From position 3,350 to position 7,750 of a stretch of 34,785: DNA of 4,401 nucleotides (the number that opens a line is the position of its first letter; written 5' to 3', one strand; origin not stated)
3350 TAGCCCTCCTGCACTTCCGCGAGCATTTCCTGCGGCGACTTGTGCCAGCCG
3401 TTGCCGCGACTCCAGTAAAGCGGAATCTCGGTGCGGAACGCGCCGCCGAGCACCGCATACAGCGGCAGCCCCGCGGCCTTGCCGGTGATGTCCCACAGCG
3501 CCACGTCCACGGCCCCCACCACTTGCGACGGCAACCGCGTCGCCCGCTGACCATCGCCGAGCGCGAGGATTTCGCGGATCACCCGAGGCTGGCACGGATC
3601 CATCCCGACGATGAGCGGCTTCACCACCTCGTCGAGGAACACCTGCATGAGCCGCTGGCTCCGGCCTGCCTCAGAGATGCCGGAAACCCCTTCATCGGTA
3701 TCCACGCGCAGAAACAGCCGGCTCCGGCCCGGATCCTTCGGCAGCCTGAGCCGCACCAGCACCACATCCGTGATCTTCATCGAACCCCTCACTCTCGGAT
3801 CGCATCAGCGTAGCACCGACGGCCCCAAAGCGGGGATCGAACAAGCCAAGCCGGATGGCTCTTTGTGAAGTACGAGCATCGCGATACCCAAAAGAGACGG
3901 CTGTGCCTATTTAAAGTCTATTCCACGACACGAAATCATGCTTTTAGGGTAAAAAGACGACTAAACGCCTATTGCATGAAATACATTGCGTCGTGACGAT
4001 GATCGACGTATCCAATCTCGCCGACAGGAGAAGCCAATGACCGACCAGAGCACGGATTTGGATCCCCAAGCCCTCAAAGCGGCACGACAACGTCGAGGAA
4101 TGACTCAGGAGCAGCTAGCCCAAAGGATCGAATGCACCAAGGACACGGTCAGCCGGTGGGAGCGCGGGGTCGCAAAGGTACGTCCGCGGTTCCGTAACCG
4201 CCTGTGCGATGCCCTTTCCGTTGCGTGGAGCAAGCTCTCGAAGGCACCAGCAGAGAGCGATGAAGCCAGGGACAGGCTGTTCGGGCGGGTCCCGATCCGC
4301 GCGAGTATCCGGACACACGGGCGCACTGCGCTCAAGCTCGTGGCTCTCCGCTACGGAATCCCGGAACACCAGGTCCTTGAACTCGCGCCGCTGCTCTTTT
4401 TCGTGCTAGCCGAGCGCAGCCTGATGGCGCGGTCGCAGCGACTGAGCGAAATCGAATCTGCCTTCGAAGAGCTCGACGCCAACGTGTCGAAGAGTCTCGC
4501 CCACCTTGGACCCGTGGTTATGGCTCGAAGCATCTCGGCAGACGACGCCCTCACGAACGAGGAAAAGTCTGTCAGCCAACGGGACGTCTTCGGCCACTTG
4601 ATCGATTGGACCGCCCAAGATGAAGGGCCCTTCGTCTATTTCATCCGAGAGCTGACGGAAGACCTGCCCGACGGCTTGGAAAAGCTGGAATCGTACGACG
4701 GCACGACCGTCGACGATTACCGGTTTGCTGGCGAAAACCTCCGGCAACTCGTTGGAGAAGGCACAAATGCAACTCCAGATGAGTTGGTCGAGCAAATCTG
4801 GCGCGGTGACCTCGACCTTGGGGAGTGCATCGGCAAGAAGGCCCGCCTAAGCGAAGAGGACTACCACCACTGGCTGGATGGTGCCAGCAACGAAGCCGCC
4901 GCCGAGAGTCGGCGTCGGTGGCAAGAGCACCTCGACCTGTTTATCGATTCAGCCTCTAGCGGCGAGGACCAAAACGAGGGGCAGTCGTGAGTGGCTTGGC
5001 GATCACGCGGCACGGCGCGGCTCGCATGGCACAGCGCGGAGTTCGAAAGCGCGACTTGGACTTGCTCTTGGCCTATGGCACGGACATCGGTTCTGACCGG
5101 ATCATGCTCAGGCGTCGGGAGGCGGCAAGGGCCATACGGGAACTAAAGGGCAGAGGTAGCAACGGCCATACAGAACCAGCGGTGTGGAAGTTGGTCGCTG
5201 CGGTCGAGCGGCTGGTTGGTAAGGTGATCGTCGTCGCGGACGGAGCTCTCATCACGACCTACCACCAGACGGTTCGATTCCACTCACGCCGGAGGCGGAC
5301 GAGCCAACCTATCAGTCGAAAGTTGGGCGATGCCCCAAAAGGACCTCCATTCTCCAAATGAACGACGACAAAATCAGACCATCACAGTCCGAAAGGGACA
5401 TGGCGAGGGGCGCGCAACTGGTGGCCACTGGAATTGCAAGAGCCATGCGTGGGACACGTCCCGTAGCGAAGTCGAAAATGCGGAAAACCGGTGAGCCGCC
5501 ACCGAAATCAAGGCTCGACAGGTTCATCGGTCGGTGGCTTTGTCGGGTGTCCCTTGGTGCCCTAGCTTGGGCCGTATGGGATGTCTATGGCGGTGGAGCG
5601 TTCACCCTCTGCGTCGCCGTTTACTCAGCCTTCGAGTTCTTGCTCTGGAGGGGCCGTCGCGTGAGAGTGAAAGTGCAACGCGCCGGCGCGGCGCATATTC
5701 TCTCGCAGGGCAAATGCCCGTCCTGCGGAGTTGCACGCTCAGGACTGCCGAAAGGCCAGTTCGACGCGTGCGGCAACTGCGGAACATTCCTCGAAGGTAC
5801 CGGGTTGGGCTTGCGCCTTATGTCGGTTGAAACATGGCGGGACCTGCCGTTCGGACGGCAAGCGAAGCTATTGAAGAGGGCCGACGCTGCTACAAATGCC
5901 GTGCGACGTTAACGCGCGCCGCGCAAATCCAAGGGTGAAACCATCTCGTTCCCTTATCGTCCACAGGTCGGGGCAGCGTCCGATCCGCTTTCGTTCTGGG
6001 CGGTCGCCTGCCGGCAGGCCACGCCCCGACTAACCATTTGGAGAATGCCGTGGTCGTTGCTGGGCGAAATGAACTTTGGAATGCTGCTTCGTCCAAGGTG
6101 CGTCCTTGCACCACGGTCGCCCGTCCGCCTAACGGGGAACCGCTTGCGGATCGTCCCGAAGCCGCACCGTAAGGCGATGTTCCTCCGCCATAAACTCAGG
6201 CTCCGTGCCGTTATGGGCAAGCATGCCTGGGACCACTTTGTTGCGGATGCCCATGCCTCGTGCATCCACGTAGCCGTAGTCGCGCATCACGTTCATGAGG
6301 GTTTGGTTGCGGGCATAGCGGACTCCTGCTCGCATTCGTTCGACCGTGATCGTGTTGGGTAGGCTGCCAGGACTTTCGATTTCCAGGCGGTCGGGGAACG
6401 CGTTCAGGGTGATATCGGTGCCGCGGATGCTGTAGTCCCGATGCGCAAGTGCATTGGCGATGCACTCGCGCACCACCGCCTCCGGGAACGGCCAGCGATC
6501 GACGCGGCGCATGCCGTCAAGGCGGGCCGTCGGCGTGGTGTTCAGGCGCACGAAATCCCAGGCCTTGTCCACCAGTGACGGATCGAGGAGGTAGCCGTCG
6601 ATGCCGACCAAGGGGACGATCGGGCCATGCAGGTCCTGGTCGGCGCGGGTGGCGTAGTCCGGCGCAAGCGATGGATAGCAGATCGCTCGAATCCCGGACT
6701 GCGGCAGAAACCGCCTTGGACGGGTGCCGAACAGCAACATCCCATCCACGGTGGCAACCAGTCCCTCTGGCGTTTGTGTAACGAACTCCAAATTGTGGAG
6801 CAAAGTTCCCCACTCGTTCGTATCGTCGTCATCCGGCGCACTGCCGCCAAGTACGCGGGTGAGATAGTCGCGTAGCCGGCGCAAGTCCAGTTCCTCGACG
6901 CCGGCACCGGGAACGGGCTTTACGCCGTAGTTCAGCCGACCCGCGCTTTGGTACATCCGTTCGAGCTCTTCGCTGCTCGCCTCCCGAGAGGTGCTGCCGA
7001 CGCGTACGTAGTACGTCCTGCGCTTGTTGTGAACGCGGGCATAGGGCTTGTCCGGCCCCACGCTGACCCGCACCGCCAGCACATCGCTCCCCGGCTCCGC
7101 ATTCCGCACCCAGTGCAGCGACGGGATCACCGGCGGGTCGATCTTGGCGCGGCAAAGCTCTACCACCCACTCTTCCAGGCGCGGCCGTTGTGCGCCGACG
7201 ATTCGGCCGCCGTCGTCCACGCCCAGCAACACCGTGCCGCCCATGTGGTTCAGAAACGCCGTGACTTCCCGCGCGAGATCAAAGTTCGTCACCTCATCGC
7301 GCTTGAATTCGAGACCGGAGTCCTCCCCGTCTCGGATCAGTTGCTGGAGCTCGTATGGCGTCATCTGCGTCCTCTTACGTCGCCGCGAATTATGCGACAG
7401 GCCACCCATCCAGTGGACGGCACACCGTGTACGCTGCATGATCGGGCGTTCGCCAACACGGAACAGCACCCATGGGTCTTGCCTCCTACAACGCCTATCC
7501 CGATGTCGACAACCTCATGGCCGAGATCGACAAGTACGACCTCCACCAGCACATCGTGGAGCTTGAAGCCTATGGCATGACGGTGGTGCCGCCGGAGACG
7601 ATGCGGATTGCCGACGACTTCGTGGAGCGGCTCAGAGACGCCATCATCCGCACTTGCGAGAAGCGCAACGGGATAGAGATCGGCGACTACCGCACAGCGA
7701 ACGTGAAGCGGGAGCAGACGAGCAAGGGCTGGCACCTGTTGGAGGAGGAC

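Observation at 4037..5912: Translationally coupled three-gene cassette: long XRE-HTH protein / DUF4258-like putative toxin / membrane Cys4 zinc-ribbon protein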

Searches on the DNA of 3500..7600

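Call 88: search_rna_families(source=window, start=3500, end=7600, threshold=gathering)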
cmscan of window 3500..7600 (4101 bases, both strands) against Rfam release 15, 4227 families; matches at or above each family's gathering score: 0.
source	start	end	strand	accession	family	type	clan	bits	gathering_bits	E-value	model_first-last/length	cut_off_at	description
